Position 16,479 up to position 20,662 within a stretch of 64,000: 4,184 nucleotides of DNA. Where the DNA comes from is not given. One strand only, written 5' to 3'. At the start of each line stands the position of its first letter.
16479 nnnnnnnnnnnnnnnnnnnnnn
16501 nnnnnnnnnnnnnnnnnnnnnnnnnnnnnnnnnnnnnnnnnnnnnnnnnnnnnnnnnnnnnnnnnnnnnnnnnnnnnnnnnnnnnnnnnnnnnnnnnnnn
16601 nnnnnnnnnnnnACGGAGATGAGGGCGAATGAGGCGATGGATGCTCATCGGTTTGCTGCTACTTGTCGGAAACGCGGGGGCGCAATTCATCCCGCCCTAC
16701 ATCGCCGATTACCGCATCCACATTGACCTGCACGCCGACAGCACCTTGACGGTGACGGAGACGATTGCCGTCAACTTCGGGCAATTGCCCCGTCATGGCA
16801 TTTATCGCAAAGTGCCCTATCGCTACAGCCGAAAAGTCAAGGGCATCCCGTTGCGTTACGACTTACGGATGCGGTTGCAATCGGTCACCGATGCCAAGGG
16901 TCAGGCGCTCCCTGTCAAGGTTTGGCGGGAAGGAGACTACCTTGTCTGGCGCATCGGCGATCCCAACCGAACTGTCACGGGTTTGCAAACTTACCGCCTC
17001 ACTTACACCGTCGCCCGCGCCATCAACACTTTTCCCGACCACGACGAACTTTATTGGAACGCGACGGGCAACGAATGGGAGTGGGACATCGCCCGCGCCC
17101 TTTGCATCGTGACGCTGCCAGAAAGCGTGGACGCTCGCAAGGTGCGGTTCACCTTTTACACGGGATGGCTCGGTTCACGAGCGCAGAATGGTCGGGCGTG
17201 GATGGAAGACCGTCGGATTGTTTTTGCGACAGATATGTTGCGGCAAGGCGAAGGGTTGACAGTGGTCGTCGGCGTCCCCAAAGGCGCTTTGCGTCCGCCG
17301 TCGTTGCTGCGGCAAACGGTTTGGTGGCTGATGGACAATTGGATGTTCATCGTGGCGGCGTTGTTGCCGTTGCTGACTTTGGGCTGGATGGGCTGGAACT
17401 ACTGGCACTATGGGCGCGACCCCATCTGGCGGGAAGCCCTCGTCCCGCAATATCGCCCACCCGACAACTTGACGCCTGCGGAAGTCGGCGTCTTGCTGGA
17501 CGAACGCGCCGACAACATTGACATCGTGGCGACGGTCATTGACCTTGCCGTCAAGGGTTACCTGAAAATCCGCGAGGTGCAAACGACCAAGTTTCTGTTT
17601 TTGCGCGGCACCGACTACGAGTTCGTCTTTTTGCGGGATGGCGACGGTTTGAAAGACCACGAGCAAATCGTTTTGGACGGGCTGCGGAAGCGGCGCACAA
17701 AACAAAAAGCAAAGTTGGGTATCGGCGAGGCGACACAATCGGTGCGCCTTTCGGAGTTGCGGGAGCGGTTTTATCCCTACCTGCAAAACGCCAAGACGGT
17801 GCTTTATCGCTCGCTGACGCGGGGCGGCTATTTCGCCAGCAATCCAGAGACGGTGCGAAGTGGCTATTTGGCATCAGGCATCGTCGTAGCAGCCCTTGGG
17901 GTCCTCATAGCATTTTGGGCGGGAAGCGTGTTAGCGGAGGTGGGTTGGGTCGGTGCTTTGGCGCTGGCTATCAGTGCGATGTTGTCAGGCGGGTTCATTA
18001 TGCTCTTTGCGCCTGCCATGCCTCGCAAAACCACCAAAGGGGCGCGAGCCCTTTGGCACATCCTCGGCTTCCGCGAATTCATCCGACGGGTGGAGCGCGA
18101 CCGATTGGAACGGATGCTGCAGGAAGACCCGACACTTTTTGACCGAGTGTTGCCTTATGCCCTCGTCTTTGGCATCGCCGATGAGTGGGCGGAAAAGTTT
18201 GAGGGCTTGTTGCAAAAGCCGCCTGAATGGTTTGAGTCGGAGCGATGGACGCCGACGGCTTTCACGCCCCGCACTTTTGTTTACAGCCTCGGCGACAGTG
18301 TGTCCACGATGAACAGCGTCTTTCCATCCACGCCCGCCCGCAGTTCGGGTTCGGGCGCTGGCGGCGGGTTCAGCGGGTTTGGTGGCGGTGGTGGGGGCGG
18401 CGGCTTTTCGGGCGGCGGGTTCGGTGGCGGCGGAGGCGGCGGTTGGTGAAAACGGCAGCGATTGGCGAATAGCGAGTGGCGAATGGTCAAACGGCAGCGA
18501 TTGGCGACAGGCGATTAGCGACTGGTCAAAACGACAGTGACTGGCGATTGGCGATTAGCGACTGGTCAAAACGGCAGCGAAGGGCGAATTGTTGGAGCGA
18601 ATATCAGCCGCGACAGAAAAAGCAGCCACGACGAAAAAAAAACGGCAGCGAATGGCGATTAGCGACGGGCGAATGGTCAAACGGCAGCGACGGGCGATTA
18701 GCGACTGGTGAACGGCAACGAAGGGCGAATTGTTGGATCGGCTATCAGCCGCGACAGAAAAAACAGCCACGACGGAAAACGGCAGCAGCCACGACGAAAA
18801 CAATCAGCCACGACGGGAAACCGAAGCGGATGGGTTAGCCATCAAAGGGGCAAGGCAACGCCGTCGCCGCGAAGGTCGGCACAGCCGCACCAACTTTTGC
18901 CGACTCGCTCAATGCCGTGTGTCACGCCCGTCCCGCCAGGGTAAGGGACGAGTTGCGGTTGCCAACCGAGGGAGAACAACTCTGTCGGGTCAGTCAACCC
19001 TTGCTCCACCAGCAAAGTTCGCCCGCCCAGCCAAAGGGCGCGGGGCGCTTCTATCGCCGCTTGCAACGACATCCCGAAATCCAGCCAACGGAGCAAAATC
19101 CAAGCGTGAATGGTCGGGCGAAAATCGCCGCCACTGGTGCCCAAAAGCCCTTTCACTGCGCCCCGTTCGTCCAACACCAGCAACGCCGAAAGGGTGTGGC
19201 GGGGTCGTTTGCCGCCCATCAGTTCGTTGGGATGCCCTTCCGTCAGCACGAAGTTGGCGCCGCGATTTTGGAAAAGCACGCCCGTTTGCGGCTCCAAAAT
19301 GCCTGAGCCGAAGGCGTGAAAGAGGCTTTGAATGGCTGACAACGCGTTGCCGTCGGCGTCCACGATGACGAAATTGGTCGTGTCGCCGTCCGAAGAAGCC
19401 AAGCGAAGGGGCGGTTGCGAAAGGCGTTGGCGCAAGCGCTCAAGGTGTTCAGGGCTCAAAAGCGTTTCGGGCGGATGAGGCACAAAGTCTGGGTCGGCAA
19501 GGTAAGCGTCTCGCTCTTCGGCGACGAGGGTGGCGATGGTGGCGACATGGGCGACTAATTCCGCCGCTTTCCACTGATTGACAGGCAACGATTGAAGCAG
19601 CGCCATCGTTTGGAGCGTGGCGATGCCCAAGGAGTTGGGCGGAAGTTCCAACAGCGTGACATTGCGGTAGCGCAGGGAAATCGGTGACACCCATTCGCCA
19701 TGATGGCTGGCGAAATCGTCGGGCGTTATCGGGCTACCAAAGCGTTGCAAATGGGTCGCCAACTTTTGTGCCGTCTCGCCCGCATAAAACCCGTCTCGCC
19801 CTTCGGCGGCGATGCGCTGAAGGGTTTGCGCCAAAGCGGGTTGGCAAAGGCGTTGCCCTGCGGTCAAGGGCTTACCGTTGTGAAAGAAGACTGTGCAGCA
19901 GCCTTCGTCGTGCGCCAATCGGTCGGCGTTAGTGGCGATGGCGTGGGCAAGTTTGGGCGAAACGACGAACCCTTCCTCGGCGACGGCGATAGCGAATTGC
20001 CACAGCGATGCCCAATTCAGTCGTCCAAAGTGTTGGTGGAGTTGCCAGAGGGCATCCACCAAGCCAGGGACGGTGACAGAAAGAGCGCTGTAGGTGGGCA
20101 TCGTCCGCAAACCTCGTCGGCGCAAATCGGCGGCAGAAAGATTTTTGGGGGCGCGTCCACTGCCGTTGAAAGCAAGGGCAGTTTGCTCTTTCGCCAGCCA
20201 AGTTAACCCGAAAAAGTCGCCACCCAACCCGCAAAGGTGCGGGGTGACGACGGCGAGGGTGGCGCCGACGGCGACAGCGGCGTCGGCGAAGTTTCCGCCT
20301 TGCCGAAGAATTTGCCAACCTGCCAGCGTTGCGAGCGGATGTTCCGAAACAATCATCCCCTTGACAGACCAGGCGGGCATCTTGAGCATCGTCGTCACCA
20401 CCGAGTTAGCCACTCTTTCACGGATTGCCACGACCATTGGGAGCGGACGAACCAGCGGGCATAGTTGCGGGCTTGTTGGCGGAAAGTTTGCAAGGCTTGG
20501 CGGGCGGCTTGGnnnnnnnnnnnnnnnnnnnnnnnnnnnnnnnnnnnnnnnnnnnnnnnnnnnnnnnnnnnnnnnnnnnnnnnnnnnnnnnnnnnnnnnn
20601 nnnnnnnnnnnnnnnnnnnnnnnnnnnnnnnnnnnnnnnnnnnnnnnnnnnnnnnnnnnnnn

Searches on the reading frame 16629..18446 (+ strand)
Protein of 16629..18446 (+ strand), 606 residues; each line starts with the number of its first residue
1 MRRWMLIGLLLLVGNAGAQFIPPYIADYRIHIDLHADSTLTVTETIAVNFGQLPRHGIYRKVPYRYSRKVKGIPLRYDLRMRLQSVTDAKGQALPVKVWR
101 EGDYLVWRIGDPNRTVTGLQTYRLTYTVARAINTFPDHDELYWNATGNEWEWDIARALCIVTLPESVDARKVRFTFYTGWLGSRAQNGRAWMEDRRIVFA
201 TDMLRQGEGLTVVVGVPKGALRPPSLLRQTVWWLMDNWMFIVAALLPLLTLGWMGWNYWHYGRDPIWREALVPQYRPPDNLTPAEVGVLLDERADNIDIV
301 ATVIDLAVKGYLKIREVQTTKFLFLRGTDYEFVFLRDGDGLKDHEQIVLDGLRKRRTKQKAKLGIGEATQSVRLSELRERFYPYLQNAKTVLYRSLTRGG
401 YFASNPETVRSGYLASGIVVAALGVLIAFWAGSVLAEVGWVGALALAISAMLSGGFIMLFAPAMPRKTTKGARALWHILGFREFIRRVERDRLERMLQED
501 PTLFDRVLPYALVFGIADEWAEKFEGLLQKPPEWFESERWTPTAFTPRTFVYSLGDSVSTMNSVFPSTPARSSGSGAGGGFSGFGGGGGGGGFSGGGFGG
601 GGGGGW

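Call 12: search_protein_families(library=pfam, proteins=[window:16629-18446:+], max_evalue=0.001)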
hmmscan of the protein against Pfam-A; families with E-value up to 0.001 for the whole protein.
window:16629-18446:+ (606 aa): 2 families
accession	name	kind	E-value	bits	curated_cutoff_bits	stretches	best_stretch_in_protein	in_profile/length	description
PF20990.2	DUF2207_C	-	4.7e-44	151.4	33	1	273-524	2-247/247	Predicted membrane protein (DUF2207) C-terminal domain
PF09972.14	DUF2207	-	2.8e-31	109.5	24.4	1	25-214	2-170/172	Predicted membrane protein (DUF2207) N-terminal domain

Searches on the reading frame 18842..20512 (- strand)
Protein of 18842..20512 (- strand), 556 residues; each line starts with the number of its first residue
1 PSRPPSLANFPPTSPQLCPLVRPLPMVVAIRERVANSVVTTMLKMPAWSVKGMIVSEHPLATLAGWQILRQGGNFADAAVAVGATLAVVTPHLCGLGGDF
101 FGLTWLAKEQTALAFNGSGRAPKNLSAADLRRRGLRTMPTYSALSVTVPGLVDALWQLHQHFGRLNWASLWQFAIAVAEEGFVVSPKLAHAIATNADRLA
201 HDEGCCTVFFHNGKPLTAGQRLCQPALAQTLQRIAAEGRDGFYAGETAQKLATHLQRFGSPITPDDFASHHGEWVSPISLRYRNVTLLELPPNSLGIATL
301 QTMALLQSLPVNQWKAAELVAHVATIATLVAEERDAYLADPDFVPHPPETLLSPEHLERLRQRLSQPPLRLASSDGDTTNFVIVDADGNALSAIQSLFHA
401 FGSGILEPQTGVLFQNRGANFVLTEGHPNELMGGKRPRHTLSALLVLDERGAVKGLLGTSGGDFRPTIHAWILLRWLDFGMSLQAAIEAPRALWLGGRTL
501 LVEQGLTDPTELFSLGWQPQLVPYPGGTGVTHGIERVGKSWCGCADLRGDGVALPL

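Call 12: search_protein_families(library=pfam, proteins=[window:18842-20512:-], max_evalue=0.001)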
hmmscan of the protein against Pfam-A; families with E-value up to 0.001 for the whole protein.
window:18842-20512:- (556 aa): 1 family
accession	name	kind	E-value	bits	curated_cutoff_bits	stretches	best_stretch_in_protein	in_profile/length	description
PF01019.26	G_glu_transpept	-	1.5e-126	423.7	27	1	67-551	2-512/512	Gamma-glutamyltranspeptidase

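Call 18: find_related_loci(query=window:18842-20512:-, collection=genome_contigs, flank=1000)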
Query window:18842-20512:- (556 aa) in genome_contigs; peptide patterns used: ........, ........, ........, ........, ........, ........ (x = any residue, [..] = any of these).
68 stretches matched a pattern; 5 encode a relative of the query (tblastn E <= 1e-3); 5 distinct loci.
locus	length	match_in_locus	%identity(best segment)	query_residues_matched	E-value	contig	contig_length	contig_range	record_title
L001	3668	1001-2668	95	1-556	0e+0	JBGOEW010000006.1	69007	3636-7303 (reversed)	MAG: Candidatus Fervidibacter sp. isolate 3300020139_18 Ga0197143_1000213, whole genome shotgun sequence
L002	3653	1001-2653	91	6-556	0e+0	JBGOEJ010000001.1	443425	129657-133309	MAG: Candidatus Fervidibacter canadensis isolate 3300025775_14 Ga0209276_100020, whole genome shotgun sequence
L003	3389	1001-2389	37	48-508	6e-85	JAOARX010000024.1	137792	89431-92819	MAG: Pelagimonas sp. isolate McD6.33 contig_36987, whole genome shotgun sequence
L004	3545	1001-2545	36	44-554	7e-78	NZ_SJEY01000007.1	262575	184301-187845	Roseovarius aestuariivivens strain GHTF-24 NODE_7_length_262575_cov_96.6211, whole genome shotgun sequence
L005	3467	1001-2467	34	2-493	3e-75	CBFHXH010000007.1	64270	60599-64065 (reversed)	MAG: uncultured Pikeienuella sp. isolate Co_bin_305_indper genome assembly, contig: Co_bin_305_indper_c7, whole genome s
